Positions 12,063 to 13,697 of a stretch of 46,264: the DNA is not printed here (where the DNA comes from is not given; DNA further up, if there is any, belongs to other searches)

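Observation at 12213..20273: Remodelled dcw cluster: no Mur ligases, eroded MurA and MraY, but apparently intact downstream polymerases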

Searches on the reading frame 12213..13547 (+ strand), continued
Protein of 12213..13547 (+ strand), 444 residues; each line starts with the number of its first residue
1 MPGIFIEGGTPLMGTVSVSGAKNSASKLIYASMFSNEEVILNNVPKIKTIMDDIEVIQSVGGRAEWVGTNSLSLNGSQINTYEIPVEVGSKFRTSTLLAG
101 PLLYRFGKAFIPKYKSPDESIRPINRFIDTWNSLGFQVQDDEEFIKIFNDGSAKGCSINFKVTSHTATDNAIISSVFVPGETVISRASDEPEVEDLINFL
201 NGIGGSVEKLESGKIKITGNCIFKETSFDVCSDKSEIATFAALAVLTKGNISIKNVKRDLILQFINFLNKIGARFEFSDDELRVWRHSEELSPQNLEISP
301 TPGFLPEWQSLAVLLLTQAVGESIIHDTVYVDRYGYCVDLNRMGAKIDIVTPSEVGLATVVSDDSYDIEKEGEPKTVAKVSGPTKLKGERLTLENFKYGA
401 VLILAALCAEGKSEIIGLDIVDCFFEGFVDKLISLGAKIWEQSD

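Call 36: find_encoding_contigs(protein=P0398, flank=10000, max_places=2)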
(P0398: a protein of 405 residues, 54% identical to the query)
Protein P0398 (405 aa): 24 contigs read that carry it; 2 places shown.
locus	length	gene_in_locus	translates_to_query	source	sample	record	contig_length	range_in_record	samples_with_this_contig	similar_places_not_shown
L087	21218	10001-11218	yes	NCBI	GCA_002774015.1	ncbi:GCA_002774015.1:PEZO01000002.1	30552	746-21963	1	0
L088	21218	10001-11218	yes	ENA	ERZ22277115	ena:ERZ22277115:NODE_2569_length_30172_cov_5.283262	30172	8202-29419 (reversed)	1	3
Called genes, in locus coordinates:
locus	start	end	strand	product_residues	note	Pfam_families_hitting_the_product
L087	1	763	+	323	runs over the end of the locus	PF01795:Methyltransf_5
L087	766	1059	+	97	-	PF19579:FtsL_2 (weak), PF04977:DivIC (weak)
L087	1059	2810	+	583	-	PF03717:PBP_dimer, PF00905:Transpeptidase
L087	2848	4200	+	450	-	PF00275:EPSP_synthase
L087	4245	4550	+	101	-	-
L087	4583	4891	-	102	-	-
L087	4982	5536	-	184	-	PF07638:Sigma70_ECF (faint), PF04542:Sigma70_r2, PF08281:Sigma70_r4_2, PF04545:Sigma70_r4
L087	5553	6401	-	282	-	-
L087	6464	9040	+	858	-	PF00155:Aminotran_1_2, PF01041:DegT_DnrJ_EryC1, PF01225:Mur_ligase (weak), PF08245:Mur_ligase_M, PF02875:Mur_ligase_C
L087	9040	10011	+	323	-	PF01820:Dala_Dala_lig_N, PF01071:GARS_A (weak), PF02655:ATP-grasp_3, PF02786:CPSase_L_D2, PF08443:RimK (faint), PF02222:ATP-grasp, PF07478:Dala_Dala_lig_C, PF13535:ATP-grasp_4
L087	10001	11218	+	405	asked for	PF08245:Mur_ligase_M, PF02875:Mur_ligase_C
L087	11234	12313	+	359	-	PF00953:Glycos_transf_4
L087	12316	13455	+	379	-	PF01098:FTSW_RODA_SPOVE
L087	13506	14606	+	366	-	PF03033:Glyco_transf_28, PF04101:Glyco_tran_28_C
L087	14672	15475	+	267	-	PF08478:POTRA_1 (weak)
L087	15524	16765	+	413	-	PF11104:PilM_2 (weak), PF14450:FtsA, PF02491:SHS2_FTSA, PF06723:MreB_Mbl, PF06277:EutA (weak), PF14450:FtsA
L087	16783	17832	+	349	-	PF00091:Tubulin, PF12327:FtsZ_C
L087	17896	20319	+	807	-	PF00317:Ribonuc_red_lgN, PF02867:Ribonuc_red_lgC, PF12637:TSCPD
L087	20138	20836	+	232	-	PF02572:CobA_CobO_BtuR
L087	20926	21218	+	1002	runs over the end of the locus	PF00133:tRNA-synt_1, PF09334:tRNA-synt_1g (faint), PF13603:tRNA-synt_1_2 (faint), PF08264:Anticodon_1, PF19302:DUF5915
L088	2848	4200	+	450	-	PF00275:EPSP_synthase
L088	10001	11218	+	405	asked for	PF08245:Mur_ligase_M, PF02875:Mur_ligase_C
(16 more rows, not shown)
